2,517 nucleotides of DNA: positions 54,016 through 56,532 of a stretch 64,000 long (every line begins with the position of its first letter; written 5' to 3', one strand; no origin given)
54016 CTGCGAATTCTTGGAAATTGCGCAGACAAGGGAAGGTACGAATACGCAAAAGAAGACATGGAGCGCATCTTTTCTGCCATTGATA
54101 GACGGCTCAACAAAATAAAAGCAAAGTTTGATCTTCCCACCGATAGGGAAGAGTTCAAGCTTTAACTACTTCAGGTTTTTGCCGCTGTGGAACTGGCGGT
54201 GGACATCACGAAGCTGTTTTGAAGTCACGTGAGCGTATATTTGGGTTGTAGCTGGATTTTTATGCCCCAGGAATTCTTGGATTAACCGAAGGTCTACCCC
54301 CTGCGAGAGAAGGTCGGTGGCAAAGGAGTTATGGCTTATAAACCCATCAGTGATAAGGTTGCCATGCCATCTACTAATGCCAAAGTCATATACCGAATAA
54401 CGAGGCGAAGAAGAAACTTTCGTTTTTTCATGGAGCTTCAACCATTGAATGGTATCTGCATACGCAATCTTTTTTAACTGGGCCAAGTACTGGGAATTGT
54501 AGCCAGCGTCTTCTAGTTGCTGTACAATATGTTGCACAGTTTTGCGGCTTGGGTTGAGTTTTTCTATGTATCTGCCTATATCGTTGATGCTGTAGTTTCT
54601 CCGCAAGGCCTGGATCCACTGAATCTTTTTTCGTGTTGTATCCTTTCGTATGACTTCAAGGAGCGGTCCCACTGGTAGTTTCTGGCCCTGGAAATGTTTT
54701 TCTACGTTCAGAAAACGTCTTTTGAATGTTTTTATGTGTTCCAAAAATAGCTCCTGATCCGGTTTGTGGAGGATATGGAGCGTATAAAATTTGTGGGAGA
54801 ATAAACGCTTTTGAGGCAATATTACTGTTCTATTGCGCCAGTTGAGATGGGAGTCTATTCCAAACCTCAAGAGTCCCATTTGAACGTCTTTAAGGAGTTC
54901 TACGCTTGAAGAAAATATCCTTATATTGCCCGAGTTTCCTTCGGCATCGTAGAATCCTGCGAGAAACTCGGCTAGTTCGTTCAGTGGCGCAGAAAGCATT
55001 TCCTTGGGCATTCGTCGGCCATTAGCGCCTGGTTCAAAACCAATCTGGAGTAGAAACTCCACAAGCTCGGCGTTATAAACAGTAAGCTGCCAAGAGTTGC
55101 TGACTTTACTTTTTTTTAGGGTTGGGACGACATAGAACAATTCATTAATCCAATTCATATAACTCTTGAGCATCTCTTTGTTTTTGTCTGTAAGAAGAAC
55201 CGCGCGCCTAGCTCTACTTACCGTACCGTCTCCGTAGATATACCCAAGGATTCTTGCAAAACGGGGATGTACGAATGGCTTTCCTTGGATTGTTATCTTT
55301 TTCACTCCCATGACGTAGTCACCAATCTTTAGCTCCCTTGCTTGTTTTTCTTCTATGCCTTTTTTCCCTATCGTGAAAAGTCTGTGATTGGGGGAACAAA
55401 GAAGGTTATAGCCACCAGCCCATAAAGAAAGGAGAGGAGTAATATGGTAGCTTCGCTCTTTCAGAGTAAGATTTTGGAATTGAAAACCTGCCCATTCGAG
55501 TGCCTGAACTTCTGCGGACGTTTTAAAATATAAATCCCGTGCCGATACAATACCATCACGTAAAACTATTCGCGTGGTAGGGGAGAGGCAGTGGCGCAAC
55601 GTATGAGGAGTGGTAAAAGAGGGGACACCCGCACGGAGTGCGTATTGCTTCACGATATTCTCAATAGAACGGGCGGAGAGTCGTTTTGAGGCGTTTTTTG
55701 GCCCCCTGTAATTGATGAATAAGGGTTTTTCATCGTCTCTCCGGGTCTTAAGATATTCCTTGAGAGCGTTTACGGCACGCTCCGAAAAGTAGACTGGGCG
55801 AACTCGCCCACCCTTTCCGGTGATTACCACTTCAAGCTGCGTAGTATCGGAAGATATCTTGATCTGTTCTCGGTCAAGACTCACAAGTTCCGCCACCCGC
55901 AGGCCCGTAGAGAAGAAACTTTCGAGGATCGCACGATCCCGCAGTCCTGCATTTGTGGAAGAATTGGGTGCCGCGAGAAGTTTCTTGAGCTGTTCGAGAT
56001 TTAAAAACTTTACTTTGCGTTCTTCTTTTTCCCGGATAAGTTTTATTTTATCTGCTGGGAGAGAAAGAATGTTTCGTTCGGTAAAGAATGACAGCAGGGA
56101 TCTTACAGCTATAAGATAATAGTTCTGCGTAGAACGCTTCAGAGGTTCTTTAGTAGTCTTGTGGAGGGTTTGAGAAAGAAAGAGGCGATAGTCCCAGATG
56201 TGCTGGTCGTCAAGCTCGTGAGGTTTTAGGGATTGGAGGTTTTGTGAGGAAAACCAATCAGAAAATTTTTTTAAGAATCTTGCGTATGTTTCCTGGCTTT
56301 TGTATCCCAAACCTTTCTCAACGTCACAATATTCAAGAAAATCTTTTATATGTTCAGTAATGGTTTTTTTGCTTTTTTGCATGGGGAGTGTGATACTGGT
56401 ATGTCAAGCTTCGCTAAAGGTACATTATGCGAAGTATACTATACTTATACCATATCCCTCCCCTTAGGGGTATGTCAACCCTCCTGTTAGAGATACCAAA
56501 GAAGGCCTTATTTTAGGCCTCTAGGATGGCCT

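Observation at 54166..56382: Tyrosine recombinase (Xer/integrase type) interrupted by a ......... intein inside its catalytic H-x-x-R / SFAT box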

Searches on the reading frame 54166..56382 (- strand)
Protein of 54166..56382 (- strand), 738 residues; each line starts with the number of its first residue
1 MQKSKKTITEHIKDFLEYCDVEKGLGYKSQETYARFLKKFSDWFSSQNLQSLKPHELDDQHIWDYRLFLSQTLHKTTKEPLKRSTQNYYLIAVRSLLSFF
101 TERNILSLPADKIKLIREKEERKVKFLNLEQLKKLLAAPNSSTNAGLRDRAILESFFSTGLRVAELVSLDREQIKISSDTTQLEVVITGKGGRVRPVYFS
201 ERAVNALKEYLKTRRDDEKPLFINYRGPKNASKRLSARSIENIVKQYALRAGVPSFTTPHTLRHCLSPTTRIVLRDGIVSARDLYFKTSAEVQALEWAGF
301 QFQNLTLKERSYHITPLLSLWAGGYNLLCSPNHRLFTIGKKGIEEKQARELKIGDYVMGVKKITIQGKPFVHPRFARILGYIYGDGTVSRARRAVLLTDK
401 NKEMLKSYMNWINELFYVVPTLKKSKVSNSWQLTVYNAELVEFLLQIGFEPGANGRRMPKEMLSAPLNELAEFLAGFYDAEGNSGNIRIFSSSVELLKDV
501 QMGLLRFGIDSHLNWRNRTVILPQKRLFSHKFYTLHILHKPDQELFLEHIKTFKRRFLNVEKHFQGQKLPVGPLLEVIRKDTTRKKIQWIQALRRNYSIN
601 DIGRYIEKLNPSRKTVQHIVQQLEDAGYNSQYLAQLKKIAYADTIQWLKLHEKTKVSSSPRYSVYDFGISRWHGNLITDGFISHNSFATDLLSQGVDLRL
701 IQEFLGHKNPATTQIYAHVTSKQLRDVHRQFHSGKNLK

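Call 4: search_protein_families(library=pfam, proteins=[window:54166-56382:-], max_evalue=1)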
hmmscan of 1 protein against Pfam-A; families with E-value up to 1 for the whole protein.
window:54166-56382:- (738 aa): 7 families
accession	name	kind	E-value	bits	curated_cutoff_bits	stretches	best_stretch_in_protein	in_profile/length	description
PF00589.27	Phage_integrase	-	8.4e-33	114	27.1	2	125-267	1-137/172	Phage integrase family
PF14528.11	LAGLIDADG_3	-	1.4e-16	60.9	22.5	2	469-550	2-81/82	LAGLIDADG-like domain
PF14890.11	Intein_splicing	-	1.1e-10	41.9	35.8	1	316-685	49-155/155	Intein splicing domain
PF02899.23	Phage_int_SAM_1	-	1.4e-07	32.1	22.3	1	12-103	1-82/83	Phage integrase, N-terminal SAM-like domain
PF13495.12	Phage_int_SAM_4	-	2e-07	31.7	27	1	13-69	3-53/85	Phage integrase, N-terminal SAM-like domain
PF13102.12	Phage_int_SAM_5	-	0.0059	17.4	22.3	1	16-98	7-80/98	Phage integrase SAM-like domain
PF08280.17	HTH_Mga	-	0.089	13.2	23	1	607-638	27-57/59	M protein trans-acting positive regulator (MGA) HTH domain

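Call 8: find_homologous_proteins(query=window:54166-56382:-, max_evalue=0.00001)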
Query window:54166-56382:- (738 aa): 156 proteins with E <= 0.00001 among 8000 candidates; the best 120 are listed.
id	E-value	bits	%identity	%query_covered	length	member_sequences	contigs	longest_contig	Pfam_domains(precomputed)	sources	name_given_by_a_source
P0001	0.0e+0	1671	100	100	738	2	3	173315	PF13495.13,PF14528.12,PF00589.28,PF02899.24,PF14890.12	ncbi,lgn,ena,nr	ncbi:MAG: integrase family protein [Parcubacteria group bacterium Greene0714_21]|nr:MAG: integrase f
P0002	0.0e+0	1100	66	100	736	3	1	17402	PF14528.12,PF13102.13,PF00589.28,PF02899.24,PF14890.12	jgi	-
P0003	0.0e+0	1083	65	100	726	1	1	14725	PF13495.13,PF14528.12,PF00589.28,PF02899.24,PF14890.12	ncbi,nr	ncbi:MAG: tyrosine-type recombinase/integrase [Patescibacteria group bacterium]|nr:tyrosine-type rec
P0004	0.0e+0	1042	62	99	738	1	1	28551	PF13495.13,PF14528.12,PF00589.28,PF02899.24,PF14890.12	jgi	-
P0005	0.0e+0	1037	61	100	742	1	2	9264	PF13495.13,PF14528.12,PF13102.13,PF00589.28,PF02899.24,PF14890.12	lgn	-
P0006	0.0e+0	1030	62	100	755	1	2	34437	PF13495.13,PF14528.12,PF13102.13,PF00589.28,PF02899.24,PF14890.12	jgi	-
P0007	0.0e+0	1025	62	100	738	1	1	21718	PF13495.13,PF14528.12,PF00589.28,PF02899.24,PF14890.12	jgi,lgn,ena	-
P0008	0.0e+0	1019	62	100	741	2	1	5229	PF13495.13,PF14528.12,PF13102.13,PF00589.28,PF02899.24,PF14890.12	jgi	-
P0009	5.5e-296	1002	61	99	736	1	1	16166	PF13495.13,PF14528.12,PF00589.28,PF02899.24,PF14890.12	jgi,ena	-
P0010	1.7e-295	1000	61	99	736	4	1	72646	PF13495.13,PF14528.12,PF00589.28,PF02899.24,PF14890.12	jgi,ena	-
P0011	1.2e-293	994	60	100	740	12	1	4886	PF13495.13,PF14528.12,PF13102.13,PF00589.28,PF02899.24,PF14890.12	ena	-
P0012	2.8e-291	986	59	100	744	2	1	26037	PF13495.13,PF14528.12,PF13102.13,PF00589.28,PF02899.24,PF14890.12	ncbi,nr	ncbi:MAG: tyrosine-type recombinase/integrase [Candidatus Nealsonbacteria bacterium]|nr:tyrosine-typ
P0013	1.1e-288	977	58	100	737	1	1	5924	PF13495.13,PF14528.12,PF00589.28,PF02899.24,PF14890.12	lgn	-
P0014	1.7e-287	974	59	100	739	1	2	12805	PF13495.13,PF14528.12,PF13102.13,PF00589.28,PF02899.24,PF14890.12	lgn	-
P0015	2.9e-285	966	59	100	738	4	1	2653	PF13495.13,PF14528.12,PF00589.28,PF02899.24,PF14890.12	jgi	-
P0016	4.1e-284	962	59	99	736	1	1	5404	PF13495.13,PF14528.12,PF00589.28,PF02899.24,PF14890.12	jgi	jgi:site-specific recombinase XerD/intein/homing endonuclease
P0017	4.8e-284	962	57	99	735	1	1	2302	PF13495.13,PF14528.12,PF13102.13,PF00589.28,PF02899.24,PF14890.12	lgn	-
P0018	3.5e-283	959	59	99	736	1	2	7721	PF13495.13,PF14528.12,PF00589.28,PF02899.24,PF14890.12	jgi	jgi:site-specific recombinase XerD/intein/homing endonuclease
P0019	4.6e-281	952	56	100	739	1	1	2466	PF13495.13,PF14528.12,PF00589.28,PF02899.24,PF14890.12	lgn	-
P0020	1.3e-278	944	58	100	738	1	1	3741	PF13495.13,PF14528.12,PF00589.28,PF02899.24,PF14890.12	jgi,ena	-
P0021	1.4e-276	938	56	99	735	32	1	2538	PF14528.12,PF13102.13,PF00589.28,PF02899.24,PF14890.12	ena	-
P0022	4.0e-276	936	58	100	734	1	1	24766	PF13495.13,PF14528.12,PF13102.13,PF00589.28,PF02899.24,PF14890.12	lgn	-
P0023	2.4e-273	927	56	100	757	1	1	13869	PF13495.13,PF14528.12,PF13102.13,PF00589.28,PF02899.24,PF14890.12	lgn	-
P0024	1.9e-263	894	54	100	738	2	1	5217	PF13495.13,PF14528.12,PF00589.28,PF02899.24,PF14890.12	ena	-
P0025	3.2e-258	877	54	100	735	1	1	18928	PF13495.13,PF14528.12,PF00589.28,PF02899.24,PF14890.12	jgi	jgi:integrase/recombinase XerD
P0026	3.5e-257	873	54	100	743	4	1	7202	PF13495.13,PF14528.12,PF00589.28,PF02899.24,PF14890.12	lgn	-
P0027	7.3e-257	872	56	100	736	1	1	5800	PF13495.13,PF14528.12,PF00589.28,PF02899.24,PF14890.12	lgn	-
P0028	1.6e-253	861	53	100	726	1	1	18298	PF14528.12,PF00589.28,PF02899.24,PF14890.12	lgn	-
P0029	1.6e-247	841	61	82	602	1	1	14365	PF14528.12,PF00589.28,PF14890.12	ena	-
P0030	2.2e-192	659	60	68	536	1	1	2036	PF13495.13,PF14528.12,PF00589.28,PF02899.24,PF14890.12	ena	-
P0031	8.7e-191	654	45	99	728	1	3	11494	PF13495.13,PF14528.12,PF00589.28,PF02899.24,PF14890.12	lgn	-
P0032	1.9e-188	646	45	99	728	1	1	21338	PF13495.13,PF14528.12,PF00589.28,PF02899.24,PF14890.12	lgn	-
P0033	2.1e-183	630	44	99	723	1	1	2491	PF13495.13,PF14528.12,PF00589.28,PF02899.24,PF14890.12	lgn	-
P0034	4.0e-183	629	43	99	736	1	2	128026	PF14528.12,PF00589.28,PF02899.24,PF14890.12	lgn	-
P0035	6.9e-183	628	43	99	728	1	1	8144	PF13495.13,PF14528.12,PF00589.28,PF02899.24,PF14890.12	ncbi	-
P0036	1.4e-180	620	43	98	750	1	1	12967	PF13495.13,PF14528.12,PF00589.28,PF02899.24,PF14890.12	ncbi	-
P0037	1.1e-179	617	45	99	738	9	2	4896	PF13495.13,PF14528.12,PF00589.28,PF02899.24,PF14890.12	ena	-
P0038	1.1e-179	617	46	97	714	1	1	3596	PF14528.12,PF00589.28,PF02899.24,PF14890.12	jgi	jgi:site-specific recombinase XerD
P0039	1.1e-179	617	44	98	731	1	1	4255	PF13495.13,PF14528.12,PF00589.28,PF02899.24,PF14890.12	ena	-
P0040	4.4e-179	615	44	98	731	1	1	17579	PF13495.13,PF14528.12,PF00589.28,PF02899.24,PF14890.12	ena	-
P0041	5.4e-179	615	44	100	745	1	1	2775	PF13495.13,PF14528.12,PF13102.13,PF00589.28,PF02899.24,PF14890.12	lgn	-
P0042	6.7e-179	615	44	98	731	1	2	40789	PF13495.13,PF14528.12,PF00589.28,PF02899.24,PF14890.12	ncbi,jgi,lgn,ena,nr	ncbi:MAG TPA: tyrosine-type recombinase/integrase [Nevskiaceae bacterium]|nr:tyrosine-type recombina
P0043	6.0e-178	612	44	99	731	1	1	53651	PF14528.12,PF00589.28,PF02899.24,PF14890.12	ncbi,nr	ncbi:tyrosine-type recombinase/integrase [Candidatus Gottesmanbacteria bacterium]|nr:tyrosine-type r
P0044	7.1e-177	608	44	99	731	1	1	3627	PF13495.13,PF14528.12,PF00589.28,PF02899.24,PF14890.12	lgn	-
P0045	5.1e-176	605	43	98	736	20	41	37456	PF14528.12,PF13102.13,PF00589.28,PF02899.24,PF14890.12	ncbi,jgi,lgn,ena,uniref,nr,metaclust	ncbi:hypothetical protein COY29_01175 [Candidatus Woesebacteria bacterium CG_4_10_14_0_2_um_filter_3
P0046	1.1e-172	594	44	98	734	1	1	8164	PF13495.13,PF14528.12,PF00589.28,PF02899.24,PF14890.12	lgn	-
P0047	7.4e-168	578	42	98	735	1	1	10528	PF14528.12,PF00589.28,PF02899.24,PF14890.12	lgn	-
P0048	2.1e-167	577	42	97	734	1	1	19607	PF14528.12,PF13102.13,PF00589.28,PF02899.24,PF14890.12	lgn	-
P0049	1.1e-165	571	44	98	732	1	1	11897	PF13495.13,PF14528.12,PF00589.28,PF02899.24,PF14890.12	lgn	-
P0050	1.5e-165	571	43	98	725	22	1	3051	PF13495.13,PF14528.12,PF13102.13,PF00589.28,PF02899.24,PF14890.12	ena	-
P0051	2.6e-164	566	41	99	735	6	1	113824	PF14528.12,PF00589.28,PF02899.24,PF14890.12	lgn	-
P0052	8.7e-164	565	42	98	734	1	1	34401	PF14528.12,PF13102.13,PF00589.28,PF02899.24,PF14890.12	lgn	-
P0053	9.1e-163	561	42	98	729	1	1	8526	PF14528.12,PF13102.13,PF00589.28,PF02899.24,PF14890.12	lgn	-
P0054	2.4e-162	560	43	93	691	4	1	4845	PF14528.12,PF00589.28,PF14890.12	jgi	jgi:site-specific recombinase XerD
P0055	1.6e-161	557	41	97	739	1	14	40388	PF14528.12,PF13102.13,PF00589.28,PF02899.24,PF14890.12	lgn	-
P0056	4.2e-159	549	41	98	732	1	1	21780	PF14528.12,PF13102.13,PF00589.28,PF02899.24,PF14890.12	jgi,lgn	jgi:site-specific recombinase XerD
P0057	6.6e-159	549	42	97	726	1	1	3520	PF14528.12,PF13102.13,PF00589.28,PF02899.24,PF14890.12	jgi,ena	-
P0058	8.1e-159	548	40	99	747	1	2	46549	PF13495.13,PF14528.12,PF13102.13,PF00589.28,PF02899.24,PF14890.12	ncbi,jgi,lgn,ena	-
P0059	9.4e-159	548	42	98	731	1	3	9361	PF14528.12,PF13102.13,PF00589.28,PF02899.24,PF14890.12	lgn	-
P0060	1.2e-158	548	41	98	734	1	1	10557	PF13495.13,PF14528.12,PF13102.13,PF00589.28,PF02899.24,PF14890.12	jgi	jgi:site-specific recombinase XerD/intein/homing endonuclease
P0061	3.6e-158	546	42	98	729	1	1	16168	PF13495.13,PF14528.12,PF13102.13,PF00589.28,PF02899.24,PF14890.12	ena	-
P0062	4.8e-157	542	41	98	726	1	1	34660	PF13495.13,PF14528.12,PF13102.13,PF00589.28,PF02899.24,PF14890.12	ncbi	-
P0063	8.3e-156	538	41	97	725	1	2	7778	PF13495.13,PF14528.12,PF13102.13,PF00589.28,PF02899.24,PF14890.12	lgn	-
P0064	1.6e-155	537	40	98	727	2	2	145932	PF14528.12,PF13102.13,PF00589.28,PF02899.24,PF14890.12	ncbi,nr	ncbi:tyrosine-type recombinase/integrase [Candidatus Saccharibacteria bacterium]|nr:tyrosine-type re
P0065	5.5e-154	532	40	98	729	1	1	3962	PF13495.13,PF14528.12,PF13102.13,PF00589.28,PF02899.24,PF14890.12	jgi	jgi:site-specific recombinase XerD/intein/homing endonuclease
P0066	6.2e-154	532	55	59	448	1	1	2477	PF13495.13,PF13102.13,PF00589.28,PF02899.24,PF14890.12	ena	-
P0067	2.1e-153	530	41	97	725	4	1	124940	PF13495.13,PF14528.12,PF13102.13,PF00589.28,PF02899.24,PF14890.12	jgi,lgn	jgi:site-specific recombinase XerD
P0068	2.2e-153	530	39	99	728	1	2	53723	PF13495.13,PF14528.12,PF13102.13,PF00589.28,PF02899.24,PF14890.12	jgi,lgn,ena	-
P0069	5.3e-152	526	40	99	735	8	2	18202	PF14528.12,PF00589.28,PF02899.24,PF14890.12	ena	-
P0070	1.2e-151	525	40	99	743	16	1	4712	PF13495.13,PF14528.12,PF00589.28,PF02899.24,PF14890.12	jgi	-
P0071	1.5e-151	524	40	98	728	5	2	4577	PF14528.12,PF13102.13,PF00589.28,PF02899.24,PF14890.12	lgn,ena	-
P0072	4.7e-151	523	40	99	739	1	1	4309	PF14528.12,PF13102.13,PF00589.28,PF02899.24,PF14890.12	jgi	jgi:site-specific recombinase XerD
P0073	5.2e-151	522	39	99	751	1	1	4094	PF14528.12,PF00589.28,PF02899.24,PF14890.12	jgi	-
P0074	3.7e-148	513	40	99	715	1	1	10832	PF14528.12,PF13102.13,PF00589.28,PF02899.24,PF14890.12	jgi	jgi:site-specific recombinase XerD/intein/homing endonuclease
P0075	3.9e-148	513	40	97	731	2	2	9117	PF13495.13,PF14528.12,PF13102.13,PF00589.28,PF02899.24,PF14890.12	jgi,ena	-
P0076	7.4e-148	512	42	89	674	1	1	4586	PF14528.12,PF00589.28,PF14890.12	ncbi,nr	ncbi:tyrosine-type recombinase/integrase [Candidatus Berkelbacteria bacterium]|nr:tyrosine-type reco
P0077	2.0e-147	511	40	97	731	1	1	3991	PF14528.12,PF13102.13,PF00589.28,PF02899.24,PF14890.12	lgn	-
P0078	2.3e-147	510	40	98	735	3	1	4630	PF13495.13,PF14528.12,PF13102.13,PF00589.28,PF02899.24,PF14890.12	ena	-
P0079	5.6e-147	509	39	99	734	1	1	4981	PF13495.13,PF14528.12,PF00589.28,PF02899.24,PF14890.12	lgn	-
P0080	1.3e-145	505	39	100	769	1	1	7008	PF13495.13,PF14528.12,PF13102.13,PF00589.28,PF02899.24,PF14890.12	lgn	-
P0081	3.2e-145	503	37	98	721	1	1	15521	PF14528.12,PF00589.28,PF02899.24,PF14890.12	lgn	-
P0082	1.9e-144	501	37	98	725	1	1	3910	PF13495.13,PF14528.12,PF13102.13,PF00589.28,PF02899.24,PF14890.12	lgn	-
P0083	3.4e-144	500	37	98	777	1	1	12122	PF14528.12,PF00589.28,PF02899.24,PF14890.12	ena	-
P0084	8.5e-144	499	38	97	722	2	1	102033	PF13495.13,PF14528.12,PF00589.28,PF02899.24,PF14890.12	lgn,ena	-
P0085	3.4e-143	497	38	97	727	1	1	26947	PF13495.13,PF14528.12,PF00589.28,PF02899.24,PF14890.12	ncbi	-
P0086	9.0e-143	495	39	98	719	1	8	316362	PF13495.13,PF14528.12,PF00589.28,PF02899.24,PF14890.12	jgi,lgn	-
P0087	3.9e-142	493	38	98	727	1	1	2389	PF13495.13,PF14528.12,PF00589.28,PF02899.24,PF14890.12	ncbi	-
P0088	5.7e-142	493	39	97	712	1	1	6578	PF13495.13,PF14528.12,PF00589.28,PF02899.24,PF14890.12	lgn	-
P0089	3.1e-141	490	38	98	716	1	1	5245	PF13495.13,PF14528.12,PF00589.28,PF02899.24,PF14890.12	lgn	-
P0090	3.9e-141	490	38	97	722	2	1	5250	PF13495.13,PF14528.12,PF00589.28,PF02899.24,PF14890.12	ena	-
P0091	1.1e-140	488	39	98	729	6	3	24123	PF13495.13,PF14528.12,PF13102.13,PF00589.28,PF02899.24,PF14890.12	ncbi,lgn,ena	ncbi:MAG: tyrosine-type recombinase/integrase [Patescibacteria group bacterium]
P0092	1.4e-138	481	36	99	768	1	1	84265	PF13495.13,PF14528.12,PF00589.28,PF02899.24,PF14890.12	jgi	jgi:site-specific recombinase XerD/intein/homing endonuclease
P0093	1.4e-136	475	38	98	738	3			PF13495.13,PF14528.12,PF13102.13,PF00589.28,PF02899.24,PF14890.12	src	-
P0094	3.2e-135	470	38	98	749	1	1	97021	PF13495.13,PF14528.12,PF00589.28,PF02899.24,PF14890.12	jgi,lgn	jgi:site-specific recombinase XerD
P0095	1.2e-133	465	38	99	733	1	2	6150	PF13495.13,PF14528.12,PF13102.13,PF00589.28,PF02899.24,PF22823.3,PF14890.12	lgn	-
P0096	2.9e-133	464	36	98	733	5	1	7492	PF13495.13,PF14528.12,PF13102.13,PF00589.28,PF02899.24,PF14890.12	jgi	-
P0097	3.3e-132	460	37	98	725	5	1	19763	PF13495.13,PF14528.12,PF13102.13,PF00589.28,PF02899.24,PF14890.12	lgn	-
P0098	2.7e-129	451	36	95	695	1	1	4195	PF13495.13,PF14528.12,PF00589.28,PF02899.24,PF14890.12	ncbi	ncbi:MAG: tyrosine-type recombinase/integrase, partial [Candidatus Liptonbacteria bacterium]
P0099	9.3e-129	449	35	99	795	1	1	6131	PF13495.13,PF14528.12,PF00589.28,PF02899.24,PF14890.12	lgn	-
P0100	1.0e-126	442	35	98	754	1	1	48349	PF13495.13,PF14528.12,PF00589.28,PF02899.24,PF14890.12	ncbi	-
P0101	3.1e-126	441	38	87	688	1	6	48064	PF13495.13,PF14528.12,PF00589.28,PF14890.12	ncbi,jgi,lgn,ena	-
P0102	1.4e-124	435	37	98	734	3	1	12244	PF14528.12,PF00589.28,PF02899.24,PF14890.12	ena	-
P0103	1.2e-119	419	36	97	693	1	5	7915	PF13495.13,PF14528.12,PF00589.28,PF22823.3,PF14890.12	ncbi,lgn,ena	ncbi:MAG: tyrosine-type recombinase/integrase [Nanoarchaeota archaeon]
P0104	8.2e-118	413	40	78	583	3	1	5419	PF14528.12,PF00589.28,PF14890.12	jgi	-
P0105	1.8e-116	408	41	74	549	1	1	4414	PF13495.13,PF14528.12,PF13102.13,PF00589.28,PF02899.24,PF14890.12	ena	-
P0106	1.4e-115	405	35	97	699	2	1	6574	PF13495.13,PF14528.12,PF00589.28,PF02899.24,PF14890.12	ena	-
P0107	4.3e-113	397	45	57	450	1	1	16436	PF14528.12,PF00589.28,PF14890.12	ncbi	ncbi:MAG: LAGLIDADG family homing endonuclease [bacterium]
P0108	3.9e-111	391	34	92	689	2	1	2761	PF13495.13,PF14528.12,PF00589.28,PF14890.12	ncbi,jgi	-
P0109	1.2e-109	386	34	96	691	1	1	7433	PF13495.13,PF14528.12,PF00589.28,PF02899.24,PF22823.3,PF14890.12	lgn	-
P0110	2.0e-104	368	55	36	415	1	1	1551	PF13495.13,PF13102.13,PF00589.28,PF02899.24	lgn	-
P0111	3.9e-101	358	39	65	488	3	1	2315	PF13495.13,PF14528.12,PF00589.28,PF02899.24,PF14890.12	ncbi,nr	ncbi:MAG: tyrosine-type recombinase/integrase, partial [Candidatus Woesebacteria bacterium]|nr:tyros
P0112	1.5e-89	319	40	60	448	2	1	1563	PF14528.12,PF00589.28,PF14890.12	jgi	-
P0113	9.6e-87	310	45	36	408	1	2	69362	PF13495.13,PF00589.28,PF02899.24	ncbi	-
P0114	8.1e-76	274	31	88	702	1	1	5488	PF14528.12,PF00589.28,PF14890.12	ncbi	-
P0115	4.1e-66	242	46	43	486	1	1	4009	PF00589.28,PF02899.24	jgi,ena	-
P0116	2.9e-60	223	47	35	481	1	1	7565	PF13495.13,PF13102.13,PF00589.28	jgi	-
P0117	2.9e-59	219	46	36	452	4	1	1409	PF13495.13,PF13102.13,PF00589.28,PF02899.24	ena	-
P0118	3.0e-57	213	46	36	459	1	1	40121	PF13102.13,PF00589.28,PF02899.24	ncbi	-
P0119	2.6e-56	209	47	36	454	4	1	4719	PF13495.13,PF02899.24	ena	-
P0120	3.7e-56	209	41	40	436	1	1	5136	PF13495.13,PF13102.13,PF00589.28,PF02899.24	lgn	-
